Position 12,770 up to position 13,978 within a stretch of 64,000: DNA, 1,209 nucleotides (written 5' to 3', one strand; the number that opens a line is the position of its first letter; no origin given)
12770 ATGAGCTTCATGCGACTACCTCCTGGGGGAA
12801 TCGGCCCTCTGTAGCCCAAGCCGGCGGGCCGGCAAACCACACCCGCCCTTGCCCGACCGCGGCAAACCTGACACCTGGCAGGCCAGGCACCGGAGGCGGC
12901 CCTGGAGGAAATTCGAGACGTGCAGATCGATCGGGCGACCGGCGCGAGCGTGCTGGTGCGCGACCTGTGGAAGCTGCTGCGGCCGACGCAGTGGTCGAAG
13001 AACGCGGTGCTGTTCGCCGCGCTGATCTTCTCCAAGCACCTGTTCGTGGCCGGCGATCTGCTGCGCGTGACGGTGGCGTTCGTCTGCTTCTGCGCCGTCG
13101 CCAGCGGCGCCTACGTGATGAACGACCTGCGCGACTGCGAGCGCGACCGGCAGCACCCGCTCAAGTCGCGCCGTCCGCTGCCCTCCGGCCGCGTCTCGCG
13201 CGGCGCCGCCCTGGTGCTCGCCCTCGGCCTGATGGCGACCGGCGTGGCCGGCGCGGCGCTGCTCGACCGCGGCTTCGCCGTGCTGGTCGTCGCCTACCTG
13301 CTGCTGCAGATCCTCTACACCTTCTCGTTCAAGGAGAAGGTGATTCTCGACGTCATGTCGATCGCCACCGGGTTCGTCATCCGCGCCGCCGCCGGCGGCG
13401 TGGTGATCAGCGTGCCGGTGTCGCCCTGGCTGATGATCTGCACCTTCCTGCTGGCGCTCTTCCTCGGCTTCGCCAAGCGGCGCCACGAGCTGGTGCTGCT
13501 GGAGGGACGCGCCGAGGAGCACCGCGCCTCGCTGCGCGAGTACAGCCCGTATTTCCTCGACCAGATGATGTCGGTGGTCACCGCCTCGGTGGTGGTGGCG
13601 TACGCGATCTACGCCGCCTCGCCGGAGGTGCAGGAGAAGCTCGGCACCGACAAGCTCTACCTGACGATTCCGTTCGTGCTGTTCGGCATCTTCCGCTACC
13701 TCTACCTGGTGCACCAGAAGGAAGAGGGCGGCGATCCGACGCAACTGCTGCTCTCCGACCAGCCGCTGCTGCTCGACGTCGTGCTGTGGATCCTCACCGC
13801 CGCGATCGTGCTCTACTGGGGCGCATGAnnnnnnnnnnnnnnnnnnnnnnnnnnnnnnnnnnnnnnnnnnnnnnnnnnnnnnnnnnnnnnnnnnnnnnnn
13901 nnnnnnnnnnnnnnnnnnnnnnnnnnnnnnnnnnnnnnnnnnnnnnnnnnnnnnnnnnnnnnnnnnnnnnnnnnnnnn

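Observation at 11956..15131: DPPR-synthase-like UbiA prenyltransferase with cupin, NDP-sugar-type epimerase and divergent SDR: candidate polyprenyl-phospho-pentose (DPA-like) pathway outside Actinobacteria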

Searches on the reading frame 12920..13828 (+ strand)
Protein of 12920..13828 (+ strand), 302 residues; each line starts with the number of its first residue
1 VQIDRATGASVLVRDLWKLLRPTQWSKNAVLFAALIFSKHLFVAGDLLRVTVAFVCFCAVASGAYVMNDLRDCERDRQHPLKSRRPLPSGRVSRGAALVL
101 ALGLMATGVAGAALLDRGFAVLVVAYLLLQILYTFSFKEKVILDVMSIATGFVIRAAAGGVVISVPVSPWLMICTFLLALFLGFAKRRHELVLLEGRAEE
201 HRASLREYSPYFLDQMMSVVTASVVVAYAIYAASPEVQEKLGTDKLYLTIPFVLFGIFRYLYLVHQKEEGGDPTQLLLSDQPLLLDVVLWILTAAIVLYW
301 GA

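Call 4: search_protein_families(library=pfam, proteins=[window:12920-13828:+], max_evalue=0.01)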
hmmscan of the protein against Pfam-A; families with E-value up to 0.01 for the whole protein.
window:12920-13828:+ (302 aa): 1 family
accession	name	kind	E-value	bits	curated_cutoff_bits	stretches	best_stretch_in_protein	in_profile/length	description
PF01040.23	UbiA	-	3.8e-25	89.1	34.2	1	45-270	17-238/250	UbiA prenyltransferase family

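Call 5: search_protein_families(library=ncbifam, proteins=[window:12920-13828:+], max_evalue=0.01)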
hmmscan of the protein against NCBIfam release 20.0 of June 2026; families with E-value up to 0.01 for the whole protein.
window:12920-13828:+ (302 aa): 22 families
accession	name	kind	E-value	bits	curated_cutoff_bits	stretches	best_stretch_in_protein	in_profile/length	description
NF008977.0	PRK12324.1-2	equivalog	1.9e-90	303.3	234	1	16-297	5-286/297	decaprenyl-phosphate phosphoribosyltransferase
NF008978.0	PRK12324.1-4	equivalog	3.3e-65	220.2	207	1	11-299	30-320/322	decaprenyl-phosphate phosphoribosyltransferase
NF006088.0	PRK08238.1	equivalog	1.2e-57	195.7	351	1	12-293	191-475/482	UbiA family prenyltransferase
NF008976.0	PRK12324.1-1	equivalog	6.6e-47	160.4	474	1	10-299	15-304/306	decaprenyl-phosphate phosphoribosyltransferase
NF009523.0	PRK12884.1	equivalog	1.6e-18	66.9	269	1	13-187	4-172/279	prenyltransferase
TIGR01473.1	cyoE_ctaB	equivalog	1.8e-10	41.1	210.3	1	15-146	2-135/281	heme o synthase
NF009521.0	PRK12882.1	equivalog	2.4e-10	40.1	296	1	28-160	16-153/280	geranylgeranylglycerol-phosphate geranylgeranyltransferase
NF045897.1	SCO3242_trans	equivalog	2.5e-09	37.1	260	1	65-137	48-117/287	SCO3242 family prenyltransferase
NF035940.1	prenyl_rel_EboC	equivalog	2.5e-09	37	250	1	54-144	43-133/292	UbiA-like protein EboC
NF009522.0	PRK12883.1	equivalog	5.7e-09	35.9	353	1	52-180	42-168/279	geranylgeranylglycerol-phosphate geranylgeranyltransferase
TIGR01474.1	ubiA_proteo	equivalog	8.1e-07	28.8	275.45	1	17-141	17-134/282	4-hydroxybenzoate octaprenyltransferase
TIGR01475.1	ubiA_other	subfamily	1.5e-06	27.9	180.8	1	35-168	20-155/282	UbiA-like polyprenyltransferase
NF004617.0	PRK05951.1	equivalog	6.1e-06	25.6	239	1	47-139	50-146/306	prenyltransferase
NF003349.0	PRK04375.1-2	equivalog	9.6e-06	25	246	1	46-144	57-157/318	heme o synthase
NF005742.0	PRK07566.1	equivalog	5e-05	22.6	313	1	62-140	80-159/315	chlorophyll synthase ChlG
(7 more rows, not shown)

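Call 6: find_homologous_proteins(query=window:12920-13828:+, max_evalue=1e-10)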
Query window:12920-13828:+ (302 aa): 7592 proteins with E <= 1e-10 among 8000 candidates; the best 120 are listed.
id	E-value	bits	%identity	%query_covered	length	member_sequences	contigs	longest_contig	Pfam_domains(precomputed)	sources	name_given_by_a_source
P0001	1.8e-191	653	100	100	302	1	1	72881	PF01040.24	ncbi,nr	ncbi:MAG: decaprenyl-phosphate phosphoribosyltransferase [Deltaproteobacteria bacterium]|nr:decapren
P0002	1.0e-170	585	88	100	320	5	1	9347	PF01040.24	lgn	-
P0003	3.2e-168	576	87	99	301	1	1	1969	PF01040.24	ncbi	-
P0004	3.4e-164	563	85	100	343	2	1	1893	PF01040.24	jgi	-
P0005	1.1e-161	555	85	98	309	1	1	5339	PF01040.24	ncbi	ncbi:MAG: decaprenyl-phosphate phosphoribosyltransferase [bacterium]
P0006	1.3e-161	555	86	98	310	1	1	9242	PF01040.24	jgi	jgi:4-hydroxybenzoate polyprenyltransferase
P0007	1.3e-161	555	86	98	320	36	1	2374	PF01040.24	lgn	-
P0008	2.8e-161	554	86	98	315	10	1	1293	PF01040.24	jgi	jgi:4-hydroxybenzoate polyprenyltransferase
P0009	2.7e-159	547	84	98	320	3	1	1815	PF01040.24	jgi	-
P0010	6.3e-159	546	84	96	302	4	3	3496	PF01040.24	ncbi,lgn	-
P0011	2.5e-158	544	83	97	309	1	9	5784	PF01040.24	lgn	-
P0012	1.0e-157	542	83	98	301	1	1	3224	PF01040.24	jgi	jgi:4-hydroxybenzoate polyprenyltransferase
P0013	2.5e-157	541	82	98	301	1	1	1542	PF01040.24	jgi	jgi:4-hydroxybenzoate polyprenyltransferase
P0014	5.0e-157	540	82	99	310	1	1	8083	PF01040.24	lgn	-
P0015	5.0e-157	540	83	97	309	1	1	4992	PF01040.24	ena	-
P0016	2.0e-156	538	82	98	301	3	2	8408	PF01040.24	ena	-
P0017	4.3e-156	537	85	95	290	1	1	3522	PF01040.24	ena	-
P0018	4.9e-156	536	82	98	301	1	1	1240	PF01040.24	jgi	jgi:4-hydroxybenzoate polyprenyltransferase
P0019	1.9e-155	534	81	97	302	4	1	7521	PF01040.24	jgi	jgi:4-hydroxybenzoate polyprenyltransferase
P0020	1.9e-154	531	83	97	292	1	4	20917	PF01040.24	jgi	-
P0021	3.0e-154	531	83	97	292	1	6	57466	PF01040.24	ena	-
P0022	6.4e-154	529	83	96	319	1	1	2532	PF01040.24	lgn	-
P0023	1.0e-152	526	79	98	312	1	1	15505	PF01040.24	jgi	jgi:4-hydroxybenzoate polyprenyltransferase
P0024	1.4e-152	525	79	98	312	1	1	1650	PF01040.24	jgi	jgi:4-hydroxybenzoate polyprenyltransferase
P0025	1.4e-152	525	80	98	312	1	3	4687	PF01040.24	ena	-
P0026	6.0e-152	523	79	98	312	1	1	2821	PF01040.24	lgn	-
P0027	6.4e-152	523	80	97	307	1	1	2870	PF01040.24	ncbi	-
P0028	6.4e-152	523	80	97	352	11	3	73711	PF01040.24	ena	-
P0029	6.9e-152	523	78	98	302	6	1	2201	PF01040.24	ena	-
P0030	9.4e-152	522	79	98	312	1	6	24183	PF01040.24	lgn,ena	-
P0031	9.5e-152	522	78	98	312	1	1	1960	PF01040.24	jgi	jgi:4-hydroxybenzoate polyprenyltransferase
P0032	1.1e-151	522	81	97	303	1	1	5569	PF01040.24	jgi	-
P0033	1.7e-151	521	78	98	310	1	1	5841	PF01040.24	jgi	jgi:4-hydroxybenzoate polyprenyltransferase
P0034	2.8e-151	521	78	98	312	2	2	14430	PF01040.24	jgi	jgi:4-hydroxybenzoate polyprenyltransferase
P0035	3.9e-151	520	79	98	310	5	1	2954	PF01040.24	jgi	jgi:4-hydroxybenzoate polyprenyltransferase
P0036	4.3e-151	520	79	98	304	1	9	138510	PF01040.24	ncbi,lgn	-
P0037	5.1e-151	520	83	97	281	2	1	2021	PF01040.24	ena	-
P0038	5.6e-151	520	79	98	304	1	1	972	PF01040.24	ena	-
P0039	6.9e-151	520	78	98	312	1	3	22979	PF01040.24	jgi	jgi:4-hydroxybenzoate polyprenyltransferase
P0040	1.0e-150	519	79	98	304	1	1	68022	PF01040.24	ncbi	-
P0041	1.6e-150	518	79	98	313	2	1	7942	PF01040.24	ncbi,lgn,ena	-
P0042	1.7e-150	518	80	95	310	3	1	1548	PF01040.24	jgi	-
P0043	1.9e-150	518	78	100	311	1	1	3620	PF01040.24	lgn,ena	-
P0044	3.6e-150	517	77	98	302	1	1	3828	PF01040.24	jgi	jgi:4-hydroxybenzoate polyprenyltransferase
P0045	4.9e-150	517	78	97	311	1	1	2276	PF01040.24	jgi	jgi:4-hydroxybenzoate polyprenyltransferase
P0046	5.0e-150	517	78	97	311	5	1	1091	PF01040.24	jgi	jgi:4-hydroxybenzoate polyprenyltransferase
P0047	5.4e-150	517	78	98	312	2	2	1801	PF01040.24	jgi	jgi:4-hydroxybenzoate polyprenyltransferase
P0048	5.7e-150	516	81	96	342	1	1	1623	PF01040.24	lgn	-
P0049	8.9e-150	516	76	99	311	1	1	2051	PF01040.24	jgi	jgi:4-hydroxybenzoate polyprenyltransferase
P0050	1.2e-149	515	77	98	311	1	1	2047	PF01040.24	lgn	-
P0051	1.4e-149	515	78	98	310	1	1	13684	PF01040.24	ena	-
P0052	2.0e-149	515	78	98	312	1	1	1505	PF01040.24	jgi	jgi:4-hydroxybenzoate polyprenyltransferase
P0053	2.4e-149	514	78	100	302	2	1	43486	PF01040.24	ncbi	-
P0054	2.6e-149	514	80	96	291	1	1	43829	PF01040.24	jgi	jgi:4-hydroxybenzoate polyprenyltransferase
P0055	4.3e-149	514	79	96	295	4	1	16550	PF01040.24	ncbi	-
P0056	4.9e-149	513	79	98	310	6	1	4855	PF01040.24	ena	-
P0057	5.8e-149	513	80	96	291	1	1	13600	PF01040.24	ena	-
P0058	6.8e-149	513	80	95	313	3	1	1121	PF01040.24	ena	-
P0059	1.1e-148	512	78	98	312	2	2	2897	PF01040.24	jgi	jgi:4-hydroxybenzoate polyprenyltransferase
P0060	1.2e-148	512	78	98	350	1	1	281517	PF01040.24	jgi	jgi:4-hydroxybenzoate polyprenyltransferase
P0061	1.2e-148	512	80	96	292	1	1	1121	PF01040.24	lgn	-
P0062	7.1e-148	510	78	98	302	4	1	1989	PF01040.24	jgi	-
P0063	1.4e-147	509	78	98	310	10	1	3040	PF01040.24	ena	-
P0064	2.7e-147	508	77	98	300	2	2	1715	PF01040.24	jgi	jgi:4-hydroxybenzoate polyprenyltransferase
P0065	3.5e-147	507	76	97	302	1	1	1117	PF01040.24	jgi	-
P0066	4.2e-147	507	76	97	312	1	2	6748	PF01040.24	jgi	jgi:4-hydroxybenzoate polyprenyltransferase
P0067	5.1e-147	507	76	98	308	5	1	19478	PF01040.24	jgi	jgi:4-hydroxybenzoate polyprenyltransferase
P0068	5.7e-147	507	76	97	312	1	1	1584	PF01040.24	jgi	jgi:4-hydroxybenzoate polyprenyltransferase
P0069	7.1e-147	506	76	99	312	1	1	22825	PF01040.24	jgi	jgi:4-hydroxybenzoate polyprenyltransferase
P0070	9.7e-147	506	77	98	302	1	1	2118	PF01040.24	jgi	jgi:4-hydroxybenzoate polyprenyltransferase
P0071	1.3e-146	505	79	95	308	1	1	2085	PF01040.24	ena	-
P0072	1.7e-146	505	76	97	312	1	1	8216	PF01040.24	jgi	jgi:4-hydroxybenzoate polyprenyltransferase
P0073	3.0e-146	504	76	97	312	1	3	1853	PF01040.24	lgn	-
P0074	4.0e-146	504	77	98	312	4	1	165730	PF01040.24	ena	-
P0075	6.7e-146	503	76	99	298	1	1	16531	PF01040.24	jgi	-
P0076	7.6e-146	503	76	98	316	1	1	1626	PF01040.24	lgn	-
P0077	1.2e-145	502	75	98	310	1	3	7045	PF01040.24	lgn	-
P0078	1.8e-145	502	77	95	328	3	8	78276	PF01040.24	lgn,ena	-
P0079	1.9e-145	502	76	98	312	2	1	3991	PF01040.24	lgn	-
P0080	4.7e-145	500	77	95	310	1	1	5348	PF01040.24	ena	-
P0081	5.3e-145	500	77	99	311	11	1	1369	PF01040.24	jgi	jgi:4-hydroxybenzoate polyprenyltransferase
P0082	7.3e-145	500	76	99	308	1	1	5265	PF01040.24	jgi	jgi:4-hydroxybenzoate polyprenyltransferase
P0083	9.9e-145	499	75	99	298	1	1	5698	PF01040.24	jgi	jgi:4-hydroxybenzoate polyprenyltransferase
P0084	1.0e-144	499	79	96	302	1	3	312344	PF01040.24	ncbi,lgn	ncbi:MAG: decaprenyl-phosphate phosphoribosyltransferase [Candidatus Binatia bacterium]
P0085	1.1e-144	499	76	99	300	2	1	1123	PF01040.24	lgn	-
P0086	1.2e-144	499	78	95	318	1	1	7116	PF01040.24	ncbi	-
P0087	1.6e-144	499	77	96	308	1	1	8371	PF01040.24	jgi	jgi:4-hydroxybenzoate polyprenyltransferase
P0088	1.7e-144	499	77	96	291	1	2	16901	PF01040.24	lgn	-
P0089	2.5e-144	498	77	97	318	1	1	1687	PF01040.24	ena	-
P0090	2.9e-144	498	76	96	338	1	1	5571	PF01040.24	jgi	jgi:4-hydroxybenzoate polyprenyltransferase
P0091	3.7e-144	497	77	95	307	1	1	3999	PF01040.24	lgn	-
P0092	5.5e-144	497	77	95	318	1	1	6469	PF01040.24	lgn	-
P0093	9.1e-144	496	77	97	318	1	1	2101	PF01040.24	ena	-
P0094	1.1e-143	496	76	98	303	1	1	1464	PF01040.24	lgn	-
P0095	1.1e-143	496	78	95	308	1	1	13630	PF01040.24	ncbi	-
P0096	1.5e-143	495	76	99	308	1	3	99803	PF01040.24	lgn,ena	-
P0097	1.5e-143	495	79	94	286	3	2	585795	PF01040.24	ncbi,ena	-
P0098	1.7e-143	495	74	98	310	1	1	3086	PF01040.24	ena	-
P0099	1.7e-143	495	78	95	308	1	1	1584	PF01040.24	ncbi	-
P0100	1.9e-143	495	76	98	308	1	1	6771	PF01040.24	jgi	jgi:4-hydroxybenzoate polyprenyltransferase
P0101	2.0e-143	495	76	98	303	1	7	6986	PF01040.24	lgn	-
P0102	2.1e-143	495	76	98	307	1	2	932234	PF01040.24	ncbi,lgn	ncbi:MAG: decaprenyl-phosphate phosphoribosyltransferase [Candidatus Binatia bacterium]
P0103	2.1e-143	495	74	99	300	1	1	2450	PF01040.24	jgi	jgi:4-hydroxybenzoate polyprenyltransferase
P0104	2.2e-143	495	78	95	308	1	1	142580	PF01040.24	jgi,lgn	jgi:4-hydroxybenzoate polyprenyltransferase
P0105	2.4e-143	495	77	96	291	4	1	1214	PF01040.24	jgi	-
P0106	2.6e-143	495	77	95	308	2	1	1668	PF01040.24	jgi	-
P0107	2.8e-143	495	74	99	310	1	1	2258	PF01040.24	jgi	jgi:4-hydroxybenzoate polyprenyltransferase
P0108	2.9e-143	494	75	98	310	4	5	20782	PF01040.24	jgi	jgi:4-hydroxybenzoate polyprenyltransferase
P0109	3.4e-143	494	77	95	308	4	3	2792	PF01040.24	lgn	-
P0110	4.4e-143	494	78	95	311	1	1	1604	PF01040.24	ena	-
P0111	4.9e-143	494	76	98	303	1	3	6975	PF01040.24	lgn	-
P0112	5.0e-143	494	76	97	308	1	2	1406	PF01040.24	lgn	-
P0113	5.1e-143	494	76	98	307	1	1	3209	PF01040.24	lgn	-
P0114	8.2e-143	493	76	95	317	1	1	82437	PF01040.24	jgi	jgi:4-hydroxybenzoate polyprenyltransferase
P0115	1.0e-142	493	74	99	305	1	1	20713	PF01040.24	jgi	jgi:4-hydroxybenzoate polyprenyltransferase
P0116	1.0e-142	493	77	95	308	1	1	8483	PF01040.24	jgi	jgi:4-hydroxybenzoate polyprenyltransferase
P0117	1.1e-142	493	74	98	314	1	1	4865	PF01040.24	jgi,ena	-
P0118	1.1e-142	493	75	98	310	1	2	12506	PF01040.24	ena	-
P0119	1.1e-142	493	75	98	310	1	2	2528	PF01040.24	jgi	-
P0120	1.1e-142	493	76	95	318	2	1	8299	PF01040.24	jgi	jgi:4-hydroxybenzoate polyprenyltransferase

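Call 7: find_encoding_contigs(protein=window:12920-13828:+, flank=10000, max_places=6)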
Protein window:12920-13828:+ (302 aa): no gene with exactly this product is on record in the collection.

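Call 8: find_related_loci(query=window:12920-13828:+, collection=genome_contigs, flank=6000)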
Query window:12920-13828:+ (302 aa) in genome_contigs; peptide patterns used: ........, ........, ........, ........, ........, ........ (x = any residue, [..] = any of these).
101 stretches matched a pattern; 38 encode a relative of the query (tblastn E <= 1e-3); 38 distinct loci.
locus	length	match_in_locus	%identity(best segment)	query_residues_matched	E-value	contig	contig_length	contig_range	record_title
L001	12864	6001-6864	78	13-300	3e-153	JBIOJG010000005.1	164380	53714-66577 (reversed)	MAG: Candidatus Binatia bacterium isolate GcC5-6 k141_1062577_length_164380_cov_109.9867, whole genome shotgun sequence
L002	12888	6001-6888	79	4-300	8e-151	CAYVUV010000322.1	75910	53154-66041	MAG TPA_asm: uncultured Candidatus Binatia bacterium isolate binchicken_co200_21 genome assembly, contig: k141_107567, w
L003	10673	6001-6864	76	13-300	7e-150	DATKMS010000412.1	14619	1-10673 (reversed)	MAG TPA_asm: Candidatus Margulisiibacteriota bacterium isolate SMAG_U14717 k141_1065409, whole genome shotgun sequence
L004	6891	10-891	83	9-302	3e-146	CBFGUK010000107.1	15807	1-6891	MAG TPA_asm: uncultured bacterium isolate SRR17295757_concoct_170 genome assembly, contig: ERZ23398518.4068, whole genom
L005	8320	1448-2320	84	12-302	4e-146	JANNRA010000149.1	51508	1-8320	MAG: bacterium isolate SOY_31_metabat_388 SOY_31_k141_2949223, whole genome shotgun sequence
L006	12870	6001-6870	74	13-302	6e-146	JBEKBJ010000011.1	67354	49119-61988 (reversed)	MAG: Candidatus Binatia bacterium isolate SPRUCE 133 SPRUCE_133_11, whole genome shotgun sequence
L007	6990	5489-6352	78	13-300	2e-145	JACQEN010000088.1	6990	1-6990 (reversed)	MAG: Deltaproteobacteria bacterium isolate NC_groundwater_1022_Pr1_S-0.65um_62_10 Montesol18_Sp65_coassembly_scaffold_32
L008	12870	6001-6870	74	12-301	2e-142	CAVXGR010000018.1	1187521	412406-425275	MAG: uncultured delta proteobacterium isolate MFD02416.bin.1.411 genome assembly, contig: contig_62993, whole genome sho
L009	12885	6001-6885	72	4-299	1e-140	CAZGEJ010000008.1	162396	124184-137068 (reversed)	MAG TPA_asm: uncultured Candidatus Binatia bacterium isolate binchicken_co319_203 genome assembly, contig: NODE_120_leng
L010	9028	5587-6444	73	15-300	2e-140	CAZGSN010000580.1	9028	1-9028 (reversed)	MAG TPA_asm: uncultured Candidatus Binatia bacterium isolate binchicken_co200_33 genome assembly, contig: k141_1426109,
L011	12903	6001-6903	71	3-300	1e-140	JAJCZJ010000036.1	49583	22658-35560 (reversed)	MAG: Deltaproteobacteria bacterium isolate OFTM157 OFTM157_35, whole genome shotgun sequence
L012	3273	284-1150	72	5-293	7e-145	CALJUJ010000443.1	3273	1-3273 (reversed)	MAG TPA_asm: uncultured bacterium isolate SRR7515933_bin.87_CONCOCT_v1.1_MAG genome assembly, contig: ERZ869942.17368, w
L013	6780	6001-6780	78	15-274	4e-139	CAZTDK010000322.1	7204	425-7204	MAG TPA_asm: uncultured Candidatus Binatia bacterium isolate binchicken_co54_374 genome assembly, contig: NODE_19029_len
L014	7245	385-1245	76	14-300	1e-135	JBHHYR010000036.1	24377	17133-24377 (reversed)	MAG: Candidatus Binatia bacterium isolate Maj_2_bin.38 NODE_922_length_24377_cov_6.538360, whole genome shotgun sequence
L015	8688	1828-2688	76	13-299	6e-132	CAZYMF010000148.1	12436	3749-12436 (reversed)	MAG TPA_asm: uncultured Candidatus Binatia bacterium isolate SRP214966_co3_99 genome assembly, contig: NODE_8071_length_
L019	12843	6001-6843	64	19-299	1e-109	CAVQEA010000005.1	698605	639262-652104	MAG: uncultured delta proteobacterium isolate MFD02242.bin.3.158 genome assembly, contig: contig_18266, whole genome sho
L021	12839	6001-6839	76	13-300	7e-121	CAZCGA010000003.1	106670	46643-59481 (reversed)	MAG TPA_asm: uncultured Candidatus Binatia bacterium isolate SRP119689_co1_8 genome assembly, contig: NODE_162_length_10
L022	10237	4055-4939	51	12-300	2e-95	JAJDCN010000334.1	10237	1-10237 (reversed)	MAG: Planctomycetota bacterium isolate OFTM94 OFTM94_333, whole genome shotgun sequence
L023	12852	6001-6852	52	16-299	4e-93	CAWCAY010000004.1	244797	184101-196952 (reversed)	MAG: uncultured bacterium isolate MFD03899.bin.2.190 genome assembly, contig: contig_26419, whole genome shotgun sequenc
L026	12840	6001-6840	52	20-299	2e-86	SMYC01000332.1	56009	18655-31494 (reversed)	MAG: Acidobacteria bacterium isolate N075bin57 k141_1997659, whole genome shotgun sequence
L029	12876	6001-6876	45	10-300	1e-81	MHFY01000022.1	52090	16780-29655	MAG: Omnitrophica WOR_2 bacterium GWA2_47_8 gwa2_scaffold_1303, whole genome shotgun sequence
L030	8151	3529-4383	42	19-299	4e-66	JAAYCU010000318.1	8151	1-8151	MAG: Phycisphaerales bacterium isolate AS06rmzACSIP_494 611021_AS06, whole genome shotgun sequence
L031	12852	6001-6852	56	15-298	2e-90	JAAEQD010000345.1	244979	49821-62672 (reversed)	MAG: Candidatus Zixiibacteriota bacterium isolate Gpa_9 GpaG_CONTIG4516590, whole genome shotgun sequence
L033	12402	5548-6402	43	18-284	9e-53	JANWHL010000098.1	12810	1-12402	MAG: Ktedonobacterales bacterium isolate CRAIB_MAG14 c_000000024457, whole genome shotgun sequence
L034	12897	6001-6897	74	2-300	3e-138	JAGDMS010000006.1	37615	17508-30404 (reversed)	MAG: Deltaproteobacteria bacterium isolate CTSoil_040 scaffold_91, whole genome shotgun sequence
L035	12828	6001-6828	39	12-283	6e-48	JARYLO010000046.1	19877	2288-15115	MAG: Sedimentisphaerales bacterium isolate A05DMB-I-08 NODE_46_length_19877_cov_3.850758, whole genome shotgun sequence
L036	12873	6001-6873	33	8-299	6e-40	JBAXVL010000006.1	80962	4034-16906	MAG: Actinomycetota bacterium isolate ELA686 MAG686_6, whole genome shotgun sequence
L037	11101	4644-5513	32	9-299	5e-38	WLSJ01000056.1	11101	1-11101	MAG: Actinomycetota bacterium isolate UFOp-RH-9nov16-12 RH-9nov16-12-c56, whole genome shotgun sequence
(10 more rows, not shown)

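Call 10: search_solved_structures(query=window:12920-13828:+, max_evalue=0.001, show_alignments=2)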
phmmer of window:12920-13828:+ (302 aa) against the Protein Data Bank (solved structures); distinct sequences matched with E-value up to 0.001: 3.
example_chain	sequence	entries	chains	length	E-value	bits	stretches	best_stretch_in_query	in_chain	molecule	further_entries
8j8j_D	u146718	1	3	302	9.7e-40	139.9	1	12-298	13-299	Decaprenyl-phosphate phosphoribosyltransferase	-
8j8k_A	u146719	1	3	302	2.3e-30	109.2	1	12-298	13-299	Decaprenyl-phosphate phosphoribosyltransferase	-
6m31_A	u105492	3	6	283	1.2e-06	31.3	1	46-169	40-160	Digeranylgeranylglyceryl phosphate synthase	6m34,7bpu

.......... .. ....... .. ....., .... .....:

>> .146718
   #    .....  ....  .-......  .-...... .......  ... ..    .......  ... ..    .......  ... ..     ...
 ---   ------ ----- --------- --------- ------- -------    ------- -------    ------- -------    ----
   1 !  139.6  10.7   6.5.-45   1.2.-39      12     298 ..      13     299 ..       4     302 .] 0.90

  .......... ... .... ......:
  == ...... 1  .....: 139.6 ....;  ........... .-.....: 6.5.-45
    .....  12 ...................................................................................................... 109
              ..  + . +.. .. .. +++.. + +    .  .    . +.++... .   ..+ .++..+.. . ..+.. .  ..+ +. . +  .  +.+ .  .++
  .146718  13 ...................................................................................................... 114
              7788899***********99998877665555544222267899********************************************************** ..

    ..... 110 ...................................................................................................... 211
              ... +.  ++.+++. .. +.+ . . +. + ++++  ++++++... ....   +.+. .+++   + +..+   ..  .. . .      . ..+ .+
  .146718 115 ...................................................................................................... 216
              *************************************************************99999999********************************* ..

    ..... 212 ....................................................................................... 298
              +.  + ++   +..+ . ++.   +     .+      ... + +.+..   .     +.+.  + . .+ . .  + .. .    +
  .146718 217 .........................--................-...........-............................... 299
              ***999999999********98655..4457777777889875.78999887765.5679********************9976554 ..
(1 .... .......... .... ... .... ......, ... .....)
